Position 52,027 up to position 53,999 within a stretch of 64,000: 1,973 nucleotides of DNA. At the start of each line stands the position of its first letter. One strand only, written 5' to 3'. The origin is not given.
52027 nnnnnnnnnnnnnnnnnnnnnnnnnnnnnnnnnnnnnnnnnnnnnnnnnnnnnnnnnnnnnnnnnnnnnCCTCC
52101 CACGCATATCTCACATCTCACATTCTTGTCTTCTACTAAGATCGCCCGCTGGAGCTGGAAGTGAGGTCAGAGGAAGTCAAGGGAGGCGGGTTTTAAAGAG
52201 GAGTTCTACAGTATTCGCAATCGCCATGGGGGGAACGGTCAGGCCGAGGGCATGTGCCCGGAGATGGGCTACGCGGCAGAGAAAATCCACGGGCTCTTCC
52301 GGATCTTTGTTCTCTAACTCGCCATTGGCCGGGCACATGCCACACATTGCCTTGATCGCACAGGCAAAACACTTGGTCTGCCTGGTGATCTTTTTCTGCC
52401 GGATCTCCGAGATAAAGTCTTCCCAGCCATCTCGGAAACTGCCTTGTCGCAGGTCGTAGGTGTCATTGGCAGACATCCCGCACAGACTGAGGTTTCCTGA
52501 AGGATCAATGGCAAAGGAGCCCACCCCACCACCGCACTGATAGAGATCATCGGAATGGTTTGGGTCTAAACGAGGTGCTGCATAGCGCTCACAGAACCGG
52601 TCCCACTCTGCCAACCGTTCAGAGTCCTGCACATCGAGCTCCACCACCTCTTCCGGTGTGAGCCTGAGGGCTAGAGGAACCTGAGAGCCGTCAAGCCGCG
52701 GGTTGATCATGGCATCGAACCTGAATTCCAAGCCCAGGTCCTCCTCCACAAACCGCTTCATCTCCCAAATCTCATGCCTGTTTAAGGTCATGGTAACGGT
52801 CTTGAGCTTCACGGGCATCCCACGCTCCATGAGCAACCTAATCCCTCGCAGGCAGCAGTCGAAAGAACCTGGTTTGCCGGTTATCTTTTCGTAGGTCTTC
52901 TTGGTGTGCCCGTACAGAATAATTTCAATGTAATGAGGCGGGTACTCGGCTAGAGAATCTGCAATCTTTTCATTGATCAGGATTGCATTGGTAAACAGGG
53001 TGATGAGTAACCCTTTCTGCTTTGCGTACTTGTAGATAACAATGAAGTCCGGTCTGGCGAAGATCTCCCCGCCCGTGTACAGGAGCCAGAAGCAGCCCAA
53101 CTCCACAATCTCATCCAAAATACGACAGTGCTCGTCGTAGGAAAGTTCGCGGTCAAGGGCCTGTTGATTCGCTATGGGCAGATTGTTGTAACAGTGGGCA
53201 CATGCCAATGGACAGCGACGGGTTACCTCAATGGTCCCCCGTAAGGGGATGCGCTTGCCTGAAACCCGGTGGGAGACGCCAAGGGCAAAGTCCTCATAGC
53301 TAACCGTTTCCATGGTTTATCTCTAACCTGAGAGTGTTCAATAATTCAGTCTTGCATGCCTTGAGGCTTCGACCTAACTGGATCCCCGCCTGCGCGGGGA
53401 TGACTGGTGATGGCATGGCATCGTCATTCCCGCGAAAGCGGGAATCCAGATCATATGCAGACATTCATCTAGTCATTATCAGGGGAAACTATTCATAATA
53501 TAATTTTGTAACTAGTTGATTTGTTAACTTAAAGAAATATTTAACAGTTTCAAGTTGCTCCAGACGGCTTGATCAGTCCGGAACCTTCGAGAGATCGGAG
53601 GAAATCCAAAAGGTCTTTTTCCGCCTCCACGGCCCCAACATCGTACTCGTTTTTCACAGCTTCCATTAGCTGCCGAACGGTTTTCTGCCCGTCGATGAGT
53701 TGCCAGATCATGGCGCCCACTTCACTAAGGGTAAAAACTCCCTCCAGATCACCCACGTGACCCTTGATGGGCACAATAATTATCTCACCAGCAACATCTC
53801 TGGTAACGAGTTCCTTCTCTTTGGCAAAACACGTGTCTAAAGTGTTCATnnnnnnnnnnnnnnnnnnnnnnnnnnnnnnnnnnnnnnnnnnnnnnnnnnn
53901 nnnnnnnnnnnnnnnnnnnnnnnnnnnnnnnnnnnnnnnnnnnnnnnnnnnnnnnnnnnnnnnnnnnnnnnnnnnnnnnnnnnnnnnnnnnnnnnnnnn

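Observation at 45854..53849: RiPP cassette A: a second, rearranged copy of the pathway with its own precursor, membrane HEAT protein and CPBP protease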

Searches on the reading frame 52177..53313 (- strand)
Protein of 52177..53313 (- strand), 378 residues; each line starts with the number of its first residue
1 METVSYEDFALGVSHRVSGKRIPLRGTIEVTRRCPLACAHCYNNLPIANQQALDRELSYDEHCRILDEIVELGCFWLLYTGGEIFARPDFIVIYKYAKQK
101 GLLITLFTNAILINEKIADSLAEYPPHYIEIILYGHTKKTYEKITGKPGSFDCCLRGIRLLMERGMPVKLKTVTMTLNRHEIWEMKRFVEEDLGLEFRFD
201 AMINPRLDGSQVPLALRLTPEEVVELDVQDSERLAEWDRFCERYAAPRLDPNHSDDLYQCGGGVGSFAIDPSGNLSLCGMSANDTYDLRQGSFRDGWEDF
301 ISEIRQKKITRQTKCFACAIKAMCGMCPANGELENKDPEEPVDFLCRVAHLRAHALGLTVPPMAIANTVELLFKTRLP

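Call 3: search_protein_families(library=ncbifam, proteins=[window:52177-53313:-], max_evalue=0.01)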
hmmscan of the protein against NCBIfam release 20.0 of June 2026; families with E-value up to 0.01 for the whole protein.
window:52177-53313:- (378 aa): 52 families (the best 25 are shown)
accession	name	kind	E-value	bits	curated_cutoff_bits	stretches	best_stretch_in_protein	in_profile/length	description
TIGR04545.1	rSAM_ahbD_hemeb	equivalog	4.2e-31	108.6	500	2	29-189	5-162/339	heme b synthase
TIGR03962.1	mycofact_rSAM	equivalog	3.4e-28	98.8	265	1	19-325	7-310/339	mycofactocin radical SAM maturase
TIGR04055.1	rSAM_NirJ2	equivalog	9.9e-27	94.3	500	2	30-188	6-160/326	putative heme d1 biosynthesis radical SAM protein NirJ2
TIGR04051.1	rSAM_NirJ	equivalog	6.9e-26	91.1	515.45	1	30-192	8-166/354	heme d1 biosynthesis radical SAM protein NirJ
TIGR04053.2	TIGR04053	equivalog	1.6e-25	90.2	395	1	24-191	8-175/366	TIGR04053 family radical SAM/SPASM domain-containing protein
TIGR04546.1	rSAM_ahbC_deAc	equivalog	1.6e-24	86.5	650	1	29-185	44-196/390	12,18-didecarboxysiroheme deacetylase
TIGR04054.1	rSAM_NirJ1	equivalog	1.3e-23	83.3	650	1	28-189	40-197/387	putative heme d1 biosynthesis radical SAM protein NirJ1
TIGR02109.1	PQQ_syn_pqqE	equivalog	2.3e-22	79.4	381.35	1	22-190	5-167/358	pyrroloquinoline quinone biosynthesis protein PqqE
NF045574.1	sacti_mat_StsB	exception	4e-21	75.4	625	1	30-191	102-258/466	StsB family radical SAM/SPASM domain sactipeptide maturase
TIGR04347.1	pseudo_SAM_Halo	equivalog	5.9e-21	75.2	525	1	29-189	43-196/390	TIGR04347 family pseudo-SAM/SPASM protein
TIGR02668.1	moaA_archaeal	equivalog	1.9e-20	73.1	325.25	1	28-198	14-182/303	GTP 3',8-cyclase MoaA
TIGR04133.1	rSAM_w_lipo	hypoth_equivalog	7.8e-18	64.5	425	1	29-324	29-327/350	TIGR04133 family radical SAM/SPASM protein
NF001199.0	PRK00164.2-1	equivalog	1.4e-17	63.8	231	1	28-191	16-177/308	GTP 3',8-cyclase MoaA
TIGR04250.1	SCM_rSAM_ScmE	equivalog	1.9e-17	63.2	400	1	27-196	6-172/358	SynChlorMet cassette radical SAM/SPASM protein ScmE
TIGR02666.1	moaA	equivalog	4.7e-17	62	284.05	1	28-199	14-189/336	GTP 3',8-cyclase MoaA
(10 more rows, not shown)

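Call 4: search_protein_families(library=pfam, proteins=[window:52177-53313:-], max_evalue=0.01)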
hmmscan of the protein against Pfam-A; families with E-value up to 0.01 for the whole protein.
window:52177-53313:- (378 aa): 1 family
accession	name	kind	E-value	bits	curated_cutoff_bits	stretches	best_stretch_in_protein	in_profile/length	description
PF04055.27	Radical_SAM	-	1.4e-21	77.8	29.5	1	28-188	1-165/166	Radical SAM superfamily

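Call 13: find_homologous_proteins(query=window:52177-53313:-, max_evalue=1e-10)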
Query window:52177-53313:- (378 aa): 5093 proteins with E <= 1e-10 among 7907 candidates; the best 120 are listed.
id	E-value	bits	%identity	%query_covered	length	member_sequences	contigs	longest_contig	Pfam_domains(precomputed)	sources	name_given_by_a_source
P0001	2.9e-262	887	100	100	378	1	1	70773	PF04055.28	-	-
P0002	1.2e-225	767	88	96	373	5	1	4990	PF04055.28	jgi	-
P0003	5.3e-224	761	88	96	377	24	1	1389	PF04055.28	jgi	jgi:radical SAM protein with 4Fe4S-binding SPASM domain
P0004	1.1e-223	760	88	96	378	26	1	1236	PF04055.28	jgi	-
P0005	7.5e-222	754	87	96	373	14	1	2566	PF04055.28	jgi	jgi:radical SAM protein with 4Fe4S-binding SPASM domain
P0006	5.0e-221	751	88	96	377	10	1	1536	PF04055.28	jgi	-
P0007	6.2e-221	751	88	96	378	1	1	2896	PF04055.28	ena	-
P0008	9.3e-221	750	88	96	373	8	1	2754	PF04055.28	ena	-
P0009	2.3e-218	743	86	96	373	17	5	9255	PF04055.28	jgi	jgi:radical SAM protein with 4Fe4S-binding SPASM domain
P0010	2.7e-218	742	84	99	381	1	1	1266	PF04055.28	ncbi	-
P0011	1.5e-217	740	84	96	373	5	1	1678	PF04055.28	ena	-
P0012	3.8e-217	739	85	96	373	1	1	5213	PF04055.28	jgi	jgi:radical SAM protein with 4Fe4S-binding SPASM domain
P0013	6.8e-216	734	85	96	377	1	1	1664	PF04055.28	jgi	-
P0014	1.6e-214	730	85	96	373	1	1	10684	PF04055.28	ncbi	-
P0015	2.8e-214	729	84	96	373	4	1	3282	PF04055.28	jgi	jgi:radical SAM protein with 4Fe4S-binding SPASM domain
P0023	6.2e-213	725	85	96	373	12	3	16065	PF04055.28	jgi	-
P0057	1.8e-167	575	67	96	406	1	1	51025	PF04055.28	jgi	jgi:radical SAM protein with 4Fe4S-binding SPASM domain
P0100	2.3e-163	562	65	96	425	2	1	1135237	PF04055.28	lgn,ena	-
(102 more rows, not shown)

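Call 14: find_encoding_contigs(protein=P0023, flank=10000, max_places=3)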
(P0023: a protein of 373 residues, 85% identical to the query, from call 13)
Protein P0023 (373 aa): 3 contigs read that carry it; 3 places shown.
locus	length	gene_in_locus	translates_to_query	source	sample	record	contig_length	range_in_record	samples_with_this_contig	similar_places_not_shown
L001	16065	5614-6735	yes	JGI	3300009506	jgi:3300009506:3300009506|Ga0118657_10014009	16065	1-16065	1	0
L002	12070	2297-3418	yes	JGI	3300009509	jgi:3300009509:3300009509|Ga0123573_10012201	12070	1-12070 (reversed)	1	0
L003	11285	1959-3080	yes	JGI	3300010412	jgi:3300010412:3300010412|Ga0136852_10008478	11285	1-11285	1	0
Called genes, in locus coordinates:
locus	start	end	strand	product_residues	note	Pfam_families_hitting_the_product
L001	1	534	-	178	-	?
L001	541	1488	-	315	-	PF27840:ScmC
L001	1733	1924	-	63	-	-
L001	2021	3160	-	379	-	PF04055:Radical_SAM, PF13353:Fer4_12 (weak)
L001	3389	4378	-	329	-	PF04055:Radical_SAM, PF13353:Fer4_12 (weak), PF13186:SPASM (weak)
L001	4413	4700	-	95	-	PF05402:PqqD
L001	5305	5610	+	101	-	PF05402:PqqD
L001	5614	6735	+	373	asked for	PF04055:Radical_SAM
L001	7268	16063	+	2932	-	?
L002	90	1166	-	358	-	PF04055:Radical_SAM, PF13353:Fer4_12 (weak), PF13186:SPASM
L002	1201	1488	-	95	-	PF05402:PqqD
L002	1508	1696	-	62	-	-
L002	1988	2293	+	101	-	PF05402:PqqD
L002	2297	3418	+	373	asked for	PF04055:Radical_SAM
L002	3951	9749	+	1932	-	PF10102:DUF2341 (weak), PF13385:Laminin_G_3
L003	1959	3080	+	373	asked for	PF04055:Radical_SAM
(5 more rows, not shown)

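Call 15: find_encoding_contigs(protein=P0057, flank=10000, max_places=2)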
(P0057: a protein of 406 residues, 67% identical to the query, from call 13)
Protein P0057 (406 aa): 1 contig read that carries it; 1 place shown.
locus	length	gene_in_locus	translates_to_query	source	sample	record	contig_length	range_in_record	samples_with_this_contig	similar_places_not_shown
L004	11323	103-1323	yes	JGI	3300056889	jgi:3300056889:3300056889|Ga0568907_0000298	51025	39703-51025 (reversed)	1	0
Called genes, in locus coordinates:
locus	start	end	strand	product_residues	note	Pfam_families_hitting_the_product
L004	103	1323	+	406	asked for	PF04055:Radical_SAM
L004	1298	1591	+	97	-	PF05402:PqqD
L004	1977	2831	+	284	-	PF27840:ScmC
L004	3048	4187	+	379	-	PF14907:NTP_transf_5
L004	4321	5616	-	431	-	PF01808:AICARFT_IMPCHas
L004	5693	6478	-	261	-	PF02649:GCHY-1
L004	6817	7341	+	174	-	PF01844:HNH, PF14279:HNH_5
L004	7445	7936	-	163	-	PF00561:Abhydrolase_1 (weak), PF12146:Hydrolase_4 (weak), PF06821:Ser_hydrolase (faint)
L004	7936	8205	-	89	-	PF13384:HTH_23 (weak)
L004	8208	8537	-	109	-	PF14451:Ub-Mut7C, PF02597:ThiS (weak)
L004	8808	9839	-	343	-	PF08240:ADH_N, PF00107:ADH_zinc_N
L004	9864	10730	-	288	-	PF01791:DeoC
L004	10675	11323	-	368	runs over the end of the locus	PF01658:Inos-1-P_synth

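Call 16: find_encoding_contigs(protein=P0100, flank=10000, max_places=2)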
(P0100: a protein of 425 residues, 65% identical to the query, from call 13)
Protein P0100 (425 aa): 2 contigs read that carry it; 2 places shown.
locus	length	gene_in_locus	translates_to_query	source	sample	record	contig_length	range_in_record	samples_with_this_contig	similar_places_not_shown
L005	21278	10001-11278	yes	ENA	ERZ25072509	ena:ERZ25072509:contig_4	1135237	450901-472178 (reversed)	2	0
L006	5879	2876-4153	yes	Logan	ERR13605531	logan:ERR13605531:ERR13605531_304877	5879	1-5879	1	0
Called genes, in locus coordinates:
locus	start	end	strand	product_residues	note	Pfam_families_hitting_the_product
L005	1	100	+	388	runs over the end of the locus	PF13439:Glyco_transf_4, PF13579:Glyco_trans_4_4, PF20706:GT4-conflict, PF00534:Glycos_transf_1, PF13692:Glyco_trans_1_4, PF13524:Glyco_trans_1_2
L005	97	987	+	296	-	PF00535:Glycos_transf_2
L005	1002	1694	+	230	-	PF02698:DUF218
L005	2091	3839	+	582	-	PF02543:Carbam_trans_N, PF16861:Carbam_trans_C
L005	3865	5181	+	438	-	PF13439:Glyco_transf_4, PF13579:Glyco_trans_4_4, PF00534:Glycos_transf_1, PF13692:Glyco_trans_1_4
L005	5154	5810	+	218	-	PF02397:Bac_transf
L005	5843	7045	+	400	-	PF01946:Thi4 (weak), PF00890:FAD_binding_2 (weak), PF01266:DAO (faint), PF01494:FAD_binding_3, PF03486:HI0933_like (weak), PF05834:Lycopene_cycl (weak), PF07992:Pyr_redox_2, PF12831:FAD_oxidored, +2 more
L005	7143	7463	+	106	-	PF05402:PqqD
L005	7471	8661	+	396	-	PF14907:NTP_transf_5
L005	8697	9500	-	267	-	-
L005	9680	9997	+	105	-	PF05402:PqqD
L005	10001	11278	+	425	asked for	PF04055:Radical_SAM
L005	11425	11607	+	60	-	-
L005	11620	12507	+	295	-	-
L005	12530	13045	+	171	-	PF00717:Peptidase_S24 (weak)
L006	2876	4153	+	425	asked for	PF04055:Radical_SAM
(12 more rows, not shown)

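Call 20: find_related_loci(query=window:52177-53313:-, collection=genome_contigs, flank=10000)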
Query window:52177-53313:- (378 aa) in genome_contigs; peptide patterns used: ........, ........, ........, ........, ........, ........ (x = any residue, [..] = any of these).
97 stretches matched a pattern; 56 encode a relative of the query (tblastn E <= 1e-3); 56 distinct loci.
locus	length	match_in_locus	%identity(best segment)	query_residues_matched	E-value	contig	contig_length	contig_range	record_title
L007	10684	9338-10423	85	1-362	0e+0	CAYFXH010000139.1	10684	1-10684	MAG TPA_asm: uncultured Desulfobacteraceae bacterium isolate ERP108616_co2_158 genome assembly, contig: NODE_11458_lengt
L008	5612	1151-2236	83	1-362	0e+0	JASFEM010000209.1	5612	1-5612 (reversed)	MAG: Syntrophobacterales bacterium isolate D0606M12metaG_Bin_34 D0606M12metaG_FD_scaffold_4945_c1, whole genome shotgun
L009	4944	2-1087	83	1-362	0e+0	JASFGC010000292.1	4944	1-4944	MAG: Syntrophobacterales bacterium isolate D0606S20remetaG_Bin_93 D0606S20remetaG_FD_scaffold_1286_c1, whole genome shot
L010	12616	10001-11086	64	1-362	4e-167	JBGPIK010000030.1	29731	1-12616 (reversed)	MAG: Candidatus Binatia bacterium isolate OBJ_0618_7090110_336 k141_1296389_length_29731_cov_25.6877, whole genome shotg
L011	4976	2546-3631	64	1-362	7e-170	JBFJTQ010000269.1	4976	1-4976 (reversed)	MAG: Candidatus Binatia bacterium isolate Mix_sand19.2022.05.D.23 k141_169445_length_4976_cov_7.2873, whole genome shotg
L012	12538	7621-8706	64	1-362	3e-166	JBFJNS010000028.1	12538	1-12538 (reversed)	MAG: Candidatus Binatia bacterium isolate Mix_sand17.2022.03.Z.66 k141_3177128_length_12538_cov_10.0011, whole genome sh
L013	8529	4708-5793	65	1-362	3e-165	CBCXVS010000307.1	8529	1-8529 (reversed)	MAG: uncultured bacterium isolate DOM43_bin32 genome assembly, contig: DOM43_32_307, whole genome shotgun sequence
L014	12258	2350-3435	64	1-362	5e-163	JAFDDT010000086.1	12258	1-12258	MAG: Deltaproteobacteria bacterium isolate Meg19_1012_Bin_230 Meg19_1012_Bin_230_scaffold_16586, whole genome shotgun se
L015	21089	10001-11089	64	1-362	2e-161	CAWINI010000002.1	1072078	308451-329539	MAG: uncultured bacterium isolate MFD04944.bin.1.291 genome assembly, contig: contig_43876, whole genome shotgun sequenc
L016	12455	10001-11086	62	1-362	2e-161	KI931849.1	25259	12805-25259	MAG: Candidatus Entotheonella sp. TSY1 genomic scaffold TSY1_scaffold00120, whole genome shotgun sequence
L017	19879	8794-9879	66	1-362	2e-161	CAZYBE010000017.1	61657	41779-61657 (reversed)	MAG TPA_asm: uncultured Eubacteriales bacterium isolate binchicken_co376_124 genome assembly, contig: NODE_339_length_61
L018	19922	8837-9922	63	1-362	4e-161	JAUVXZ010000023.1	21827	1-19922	MAG: Pseudomonadota bacterium isolate CSMAG_1229 CSMAG_1229_k141_423692_length_21827_cov_9.8710, whole genome shotgun se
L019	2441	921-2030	62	1-370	5e-172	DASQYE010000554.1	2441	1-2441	MAG TPA_asm: Pyrinomonadaceae bacterium isolate SMAG_U11057 k141_31288, whole genome shotgun sequence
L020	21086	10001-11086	62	1-362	5e-159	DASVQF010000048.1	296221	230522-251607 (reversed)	MAG TPA_asm: Pyrinomonadaceae bacterium isolate SMAG_U3200 k141_417926, whole genome shotgun sequence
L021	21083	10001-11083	60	1-361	7e-157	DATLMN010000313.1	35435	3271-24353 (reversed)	MAG TPA_asm: Pyrinomonadaceae bacterium isolate SMAG_U13775 k141_566148, whole genome shotgun sequence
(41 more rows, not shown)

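Call 81: search_solved_structures(query=window:52177-53313:-, max_evalue=0.00001)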
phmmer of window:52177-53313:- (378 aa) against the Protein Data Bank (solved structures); distinct sequences matched with E-value up to 0.00001: 4.
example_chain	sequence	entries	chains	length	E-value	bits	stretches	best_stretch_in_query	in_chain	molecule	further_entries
6c8v_A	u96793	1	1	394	2.2e-11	46.4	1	26-186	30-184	Coenzyme PQQ synthesis protein E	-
7vob_C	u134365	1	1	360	6.7e-08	34.9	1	57-192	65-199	Cytosylglucuronate decarboxylase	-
7voc_C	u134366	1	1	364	6.9e-08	34.9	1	57-192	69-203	Cytosylglucuronate decarboxylase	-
6efn_A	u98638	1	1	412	1.2e-07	34.1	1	20-193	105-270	Sporulation killing factor maturation protein SkfB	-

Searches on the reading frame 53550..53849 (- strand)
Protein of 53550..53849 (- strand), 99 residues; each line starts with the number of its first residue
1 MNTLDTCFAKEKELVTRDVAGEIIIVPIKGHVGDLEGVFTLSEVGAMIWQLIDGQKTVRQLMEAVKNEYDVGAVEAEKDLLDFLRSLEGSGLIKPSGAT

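Call 3: search_protein_families(library=ncbifam, proteins=[window:53550-53849:-], max_evalue=0.01)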
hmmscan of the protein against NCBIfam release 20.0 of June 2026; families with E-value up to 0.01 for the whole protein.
window:53550-53849:- (99 aa): 7 families
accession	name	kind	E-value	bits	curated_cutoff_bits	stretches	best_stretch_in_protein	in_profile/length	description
NF033536.1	lasso_PqqD_Bac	exception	2.3e-11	43.7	80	1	5-94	3-87/88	lasso peptide biosynthesis PqqD family chaperone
TIGR03859.1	PQQ_PqqD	equivalog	4.8e-08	32.8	46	1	36-91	24-78/81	pyrroloquinoline quinone biosynthesis peptide chaperone PqqD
TIGR04248.1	SCM_PqqD_rel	equivalog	2.7e-07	30.7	100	1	37-92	25-80/84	SynChlorMet cassette protein ScmD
NF002535.0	PRK02079.1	equivalog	8e-06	25.6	101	1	36-88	33-84/92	pyrroloquinoline quinone biosynthesis peptide chaperone PqqD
NF050069.2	PqqD_rel_WgkC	exception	0.00017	21.5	110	1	39-87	32-80/103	PqqD family peptide maturation chaperone WgkC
TIGR04302.1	geo_PqqD_fam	equivalog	0.00024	21.5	100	1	39-93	47-100/102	GeoRSP system PqqD family peptide chaperone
NF033530.1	lasso_PqqD_Strm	exception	0.0003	20.9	70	1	39-93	24-78/78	lasso peptide biosynthesis PqqD family chaperone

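Call 4: search_protein_families(library=pfam, proteins=[window:53550-53849:-], max_evalue=0.01)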
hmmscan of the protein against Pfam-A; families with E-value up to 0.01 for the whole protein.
window:53550-53849:- (99 aa): 1 family
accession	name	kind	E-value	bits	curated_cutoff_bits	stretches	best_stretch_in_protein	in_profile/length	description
PF05402.18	PqqD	-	1e-16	61.5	23.4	1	23-93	2-67/67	Coenzyme PQQ synthesis protein D (PqqD)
